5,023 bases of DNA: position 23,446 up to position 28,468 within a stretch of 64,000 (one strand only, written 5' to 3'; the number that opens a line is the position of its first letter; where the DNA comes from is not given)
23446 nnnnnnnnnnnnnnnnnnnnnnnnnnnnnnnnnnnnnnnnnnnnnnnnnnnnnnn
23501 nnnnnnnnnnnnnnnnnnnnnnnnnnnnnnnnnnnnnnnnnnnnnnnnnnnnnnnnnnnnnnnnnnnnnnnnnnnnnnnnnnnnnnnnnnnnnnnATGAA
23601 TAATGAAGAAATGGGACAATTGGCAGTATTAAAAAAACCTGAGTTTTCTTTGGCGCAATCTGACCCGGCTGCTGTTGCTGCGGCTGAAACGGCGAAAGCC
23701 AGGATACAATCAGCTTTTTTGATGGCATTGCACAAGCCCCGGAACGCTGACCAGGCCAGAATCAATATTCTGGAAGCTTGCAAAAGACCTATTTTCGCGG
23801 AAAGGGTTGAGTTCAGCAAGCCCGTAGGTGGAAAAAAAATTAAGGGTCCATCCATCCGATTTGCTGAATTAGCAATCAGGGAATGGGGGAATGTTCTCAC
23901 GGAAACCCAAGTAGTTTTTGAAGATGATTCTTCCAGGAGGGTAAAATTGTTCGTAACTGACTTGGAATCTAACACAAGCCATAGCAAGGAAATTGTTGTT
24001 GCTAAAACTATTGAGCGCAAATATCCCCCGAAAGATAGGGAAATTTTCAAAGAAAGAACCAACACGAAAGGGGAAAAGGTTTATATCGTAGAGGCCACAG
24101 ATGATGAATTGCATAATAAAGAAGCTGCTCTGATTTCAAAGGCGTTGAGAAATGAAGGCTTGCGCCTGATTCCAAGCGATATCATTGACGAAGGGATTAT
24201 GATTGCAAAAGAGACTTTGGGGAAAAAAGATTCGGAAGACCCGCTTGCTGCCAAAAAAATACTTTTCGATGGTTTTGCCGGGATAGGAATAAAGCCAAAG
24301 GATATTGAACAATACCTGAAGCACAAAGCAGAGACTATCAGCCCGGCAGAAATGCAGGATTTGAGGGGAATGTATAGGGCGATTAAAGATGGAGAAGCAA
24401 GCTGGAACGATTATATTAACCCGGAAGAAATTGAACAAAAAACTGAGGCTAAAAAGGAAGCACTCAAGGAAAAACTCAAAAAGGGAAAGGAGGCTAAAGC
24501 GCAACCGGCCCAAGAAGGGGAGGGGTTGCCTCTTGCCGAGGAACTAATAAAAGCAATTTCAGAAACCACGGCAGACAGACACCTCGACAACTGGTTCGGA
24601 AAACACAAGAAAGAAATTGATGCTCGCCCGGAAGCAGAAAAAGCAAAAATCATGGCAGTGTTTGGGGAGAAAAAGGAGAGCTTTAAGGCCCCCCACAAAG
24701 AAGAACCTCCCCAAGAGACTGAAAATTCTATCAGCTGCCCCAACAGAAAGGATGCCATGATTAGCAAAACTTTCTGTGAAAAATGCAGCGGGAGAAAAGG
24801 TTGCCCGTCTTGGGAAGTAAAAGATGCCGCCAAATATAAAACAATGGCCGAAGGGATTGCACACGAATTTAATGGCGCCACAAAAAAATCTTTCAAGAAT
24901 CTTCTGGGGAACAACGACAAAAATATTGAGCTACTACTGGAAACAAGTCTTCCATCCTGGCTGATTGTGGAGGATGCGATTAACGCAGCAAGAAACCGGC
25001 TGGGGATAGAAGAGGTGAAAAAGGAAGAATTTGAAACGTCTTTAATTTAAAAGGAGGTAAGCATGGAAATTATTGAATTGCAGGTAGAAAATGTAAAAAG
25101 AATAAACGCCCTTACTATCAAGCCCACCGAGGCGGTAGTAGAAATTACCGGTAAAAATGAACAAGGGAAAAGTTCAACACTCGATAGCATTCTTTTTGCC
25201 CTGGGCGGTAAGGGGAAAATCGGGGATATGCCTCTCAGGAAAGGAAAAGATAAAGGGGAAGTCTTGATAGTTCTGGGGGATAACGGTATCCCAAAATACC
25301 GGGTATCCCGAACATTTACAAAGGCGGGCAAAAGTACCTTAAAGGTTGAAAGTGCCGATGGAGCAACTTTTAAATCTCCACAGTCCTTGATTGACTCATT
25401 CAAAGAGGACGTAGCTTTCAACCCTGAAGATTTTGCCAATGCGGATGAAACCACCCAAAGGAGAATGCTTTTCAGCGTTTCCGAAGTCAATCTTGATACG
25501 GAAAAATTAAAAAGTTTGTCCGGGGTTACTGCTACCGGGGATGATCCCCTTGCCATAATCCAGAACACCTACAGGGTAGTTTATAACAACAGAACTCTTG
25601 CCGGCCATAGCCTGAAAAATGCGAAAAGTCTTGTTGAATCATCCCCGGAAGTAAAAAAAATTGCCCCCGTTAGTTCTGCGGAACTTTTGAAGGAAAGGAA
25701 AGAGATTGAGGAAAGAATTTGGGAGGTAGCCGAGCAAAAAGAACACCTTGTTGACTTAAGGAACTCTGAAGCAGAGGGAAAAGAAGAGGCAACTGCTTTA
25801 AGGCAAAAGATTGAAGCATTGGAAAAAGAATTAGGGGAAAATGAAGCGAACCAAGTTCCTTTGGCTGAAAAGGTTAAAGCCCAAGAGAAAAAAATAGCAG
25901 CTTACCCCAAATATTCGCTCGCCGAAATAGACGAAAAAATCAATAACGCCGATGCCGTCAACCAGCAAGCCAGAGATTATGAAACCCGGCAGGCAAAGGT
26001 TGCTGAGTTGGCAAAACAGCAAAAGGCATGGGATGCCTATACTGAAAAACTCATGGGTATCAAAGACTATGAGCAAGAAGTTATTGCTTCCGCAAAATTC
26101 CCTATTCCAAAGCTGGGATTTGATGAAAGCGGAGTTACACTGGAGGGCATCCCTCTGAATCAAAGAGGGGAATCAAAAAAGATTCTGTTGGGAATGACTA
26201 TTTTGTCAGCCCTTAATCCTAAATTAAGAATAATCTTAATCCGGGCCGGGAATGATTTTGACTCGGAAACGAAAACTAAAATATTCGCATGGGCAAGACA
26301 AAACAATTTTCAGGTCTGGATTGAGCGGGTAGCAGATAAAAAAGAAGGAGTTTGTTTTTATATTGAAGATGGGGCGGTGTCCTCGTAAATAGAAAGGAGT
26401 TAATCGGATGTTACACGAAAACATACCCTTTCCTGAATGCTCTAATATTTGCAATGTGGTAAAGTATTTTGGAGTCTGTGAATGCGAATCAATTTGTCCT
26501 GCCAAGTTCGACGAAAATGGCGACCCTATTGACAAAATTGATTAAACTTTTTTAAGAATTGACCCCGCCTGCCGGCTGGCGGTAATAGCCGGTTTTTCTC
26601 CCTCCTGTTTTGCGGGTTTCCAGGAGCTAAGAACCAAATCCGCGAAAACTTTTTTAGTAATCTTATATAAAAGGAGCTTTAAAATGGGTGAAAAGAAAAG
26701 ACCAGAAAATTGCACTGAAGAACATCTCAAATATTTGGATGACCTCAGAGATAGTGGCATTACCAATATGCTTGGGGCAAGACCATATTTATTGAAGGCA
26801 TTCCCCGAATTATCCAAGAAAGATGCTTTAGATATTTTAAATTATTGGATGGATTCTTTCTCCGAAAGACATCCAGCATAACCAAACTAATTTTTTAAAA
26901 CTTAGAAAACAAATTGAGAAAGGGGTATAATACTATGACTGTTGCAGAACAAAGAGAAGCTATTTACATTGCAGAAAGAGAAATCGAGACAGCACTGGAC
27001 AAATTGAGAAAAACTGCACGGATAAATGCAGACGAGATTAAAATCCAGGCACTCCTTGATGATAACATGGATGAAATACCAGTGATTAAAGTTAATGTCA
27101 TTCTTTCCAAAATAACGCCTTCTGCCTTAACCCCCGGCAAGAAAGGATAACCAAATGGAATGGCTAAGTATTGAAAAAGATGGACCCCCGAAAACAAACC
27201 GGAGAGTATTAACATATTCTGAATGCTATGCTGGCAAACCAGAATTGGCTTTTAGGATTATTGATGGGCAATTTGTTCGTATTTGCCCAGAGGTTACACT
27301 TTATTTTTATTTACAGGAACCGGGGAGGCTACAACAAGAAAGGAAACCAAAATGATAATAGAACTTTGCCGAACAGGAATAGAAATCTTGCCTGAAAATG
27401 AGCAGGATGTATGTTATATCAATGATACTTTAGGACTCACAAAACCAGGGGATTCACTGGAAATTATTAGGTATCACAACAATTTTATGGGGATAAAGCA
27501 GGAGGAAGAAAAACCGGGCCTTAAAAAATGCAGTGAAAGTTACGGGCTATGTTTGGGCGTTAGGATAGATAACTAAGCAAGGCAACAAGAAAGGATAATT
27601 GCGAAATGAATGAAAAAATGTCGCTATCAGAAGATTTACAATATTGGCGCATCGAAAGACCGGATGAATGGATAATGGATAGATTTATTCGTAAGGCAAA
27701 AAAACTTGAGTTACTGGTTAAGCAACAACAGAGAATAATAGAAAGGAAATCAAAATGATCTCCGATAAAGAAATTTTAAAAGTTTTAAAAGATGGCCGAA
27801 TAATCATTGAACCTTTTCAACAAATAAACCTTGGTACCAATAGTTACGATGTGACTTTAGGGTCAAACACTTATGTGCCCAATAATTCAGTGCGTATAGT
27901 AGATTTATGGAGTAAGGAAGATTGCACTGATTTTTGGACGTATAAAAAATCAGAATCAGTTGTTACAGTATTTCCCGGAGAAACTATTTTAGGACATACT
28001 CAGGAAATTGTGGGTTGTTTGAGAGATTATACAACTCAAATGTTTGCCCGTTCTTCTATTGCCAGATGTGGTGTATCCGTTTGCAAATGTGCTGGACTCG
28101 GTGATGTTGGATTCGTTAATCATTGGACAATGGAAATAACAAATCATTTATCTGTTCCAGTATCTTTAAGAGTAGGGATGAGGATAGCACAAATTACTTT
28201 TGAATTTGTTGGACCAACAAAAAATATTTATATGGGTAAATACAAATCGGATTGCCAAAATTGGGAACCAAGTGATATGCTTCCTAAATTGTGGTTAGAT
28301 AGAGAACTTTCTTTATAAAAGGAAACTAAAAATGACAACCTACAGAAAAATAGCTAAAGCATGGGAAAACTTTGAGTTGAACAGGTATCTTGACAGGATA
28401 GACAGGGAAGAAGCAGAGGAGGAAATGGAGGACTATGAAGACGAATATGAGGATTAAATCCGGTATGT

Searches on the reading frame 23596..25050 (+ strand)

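Call 19: search_protein_families(library=pfam, proteins=[window:23596-25050:+], max_evalue=0.01)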
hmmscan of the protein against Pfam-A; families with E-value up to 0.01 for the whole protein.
window:23596-25050:+ (484 aa): 0 families

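Call 32: search_protein_families(library=phrogs, proteins=[window:23596-25050:+], max_evalue=0.001)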
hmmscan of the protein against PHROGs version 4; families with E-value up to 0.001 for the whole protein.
window:23596-25050:+ (484 aa): 1 family
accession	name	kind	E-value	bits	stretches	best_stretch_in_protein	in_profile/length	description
phrog_3657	-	unknown function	6.3e-59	200.4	1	21-303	18-282/289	-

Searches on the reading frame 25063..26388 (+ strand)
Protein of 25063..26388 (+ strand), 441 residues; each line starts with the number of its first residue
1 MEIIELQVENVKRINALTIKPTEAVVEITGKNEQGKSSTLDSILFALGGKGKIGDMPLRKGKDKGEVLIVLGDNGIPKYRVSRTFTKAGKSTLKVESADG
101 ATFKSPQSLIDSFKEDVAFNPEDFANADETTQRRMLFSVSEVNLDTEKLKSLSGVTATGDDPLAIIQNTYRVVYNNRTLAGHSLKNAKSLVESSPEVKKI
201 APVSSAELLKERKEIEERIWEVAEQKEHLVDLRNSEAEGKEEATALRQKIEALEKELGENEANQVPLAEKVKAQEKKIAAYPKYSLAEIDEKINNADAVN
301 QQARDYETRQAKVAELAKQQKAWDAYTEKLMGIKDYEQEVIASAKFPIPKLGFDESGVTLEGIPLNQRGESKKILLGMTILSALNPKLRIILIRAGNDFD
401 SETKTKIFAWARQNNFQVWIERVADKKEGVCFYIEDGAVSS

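Call 19: search_protein_families(library=pfam, proteins=[window:25063-26388:+], max_evalue=0.01)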
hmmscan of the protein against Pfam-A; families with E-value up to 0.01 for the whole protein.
window:25063-26388:+ (441 aa): 2 families
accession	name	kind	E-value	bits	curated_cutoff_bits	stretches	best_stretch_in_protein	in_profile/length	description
PF13476.12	AAA_23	-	7.3e-10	40.2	27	1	6-257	2-200/201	AAA domain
PF02463.25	SMC_N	-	2.3e-05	24.4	40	1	3-50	2-51/220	RecF/RecN/SMC N terminal domain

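Call 29: find_related_loci(query=window:25063-26388:+, collection=viral_contigs, flank=10000)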
Query window:25063-26388:+ (441 aa) in viral_contigs; peptide patterns used: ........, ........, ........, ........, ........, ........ (x = any residue, [..] = any of these).
20 stretches matched a pattern; 1 encode a relative of the query (tblastn E <= 1e-3); 1 distinct loci.
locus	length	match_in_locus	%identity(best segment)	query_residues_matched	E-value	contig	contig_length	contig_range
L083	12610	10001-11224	30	1-422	4e-44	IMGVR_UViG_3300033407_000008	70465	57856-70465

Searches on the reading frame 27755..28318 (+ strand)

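Call 19: search_protein_families(library=pfam, proteins=[window:27755-28318:+], max_evalue=0.01)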
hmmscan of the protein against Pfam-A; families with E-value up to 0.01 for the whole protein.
window:27755-28318:+ (187 aa): 2 families
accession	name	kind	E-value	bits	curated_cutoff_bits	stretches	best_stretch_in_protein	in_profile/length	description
PF22769.1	DCD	-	2.1e-36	125.7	27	1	2-150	2-151/153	dCTP deaminase-like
PF00692.24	dUTPase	-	1.8e-05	24.9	22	1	68-150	22-102/129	dUTPase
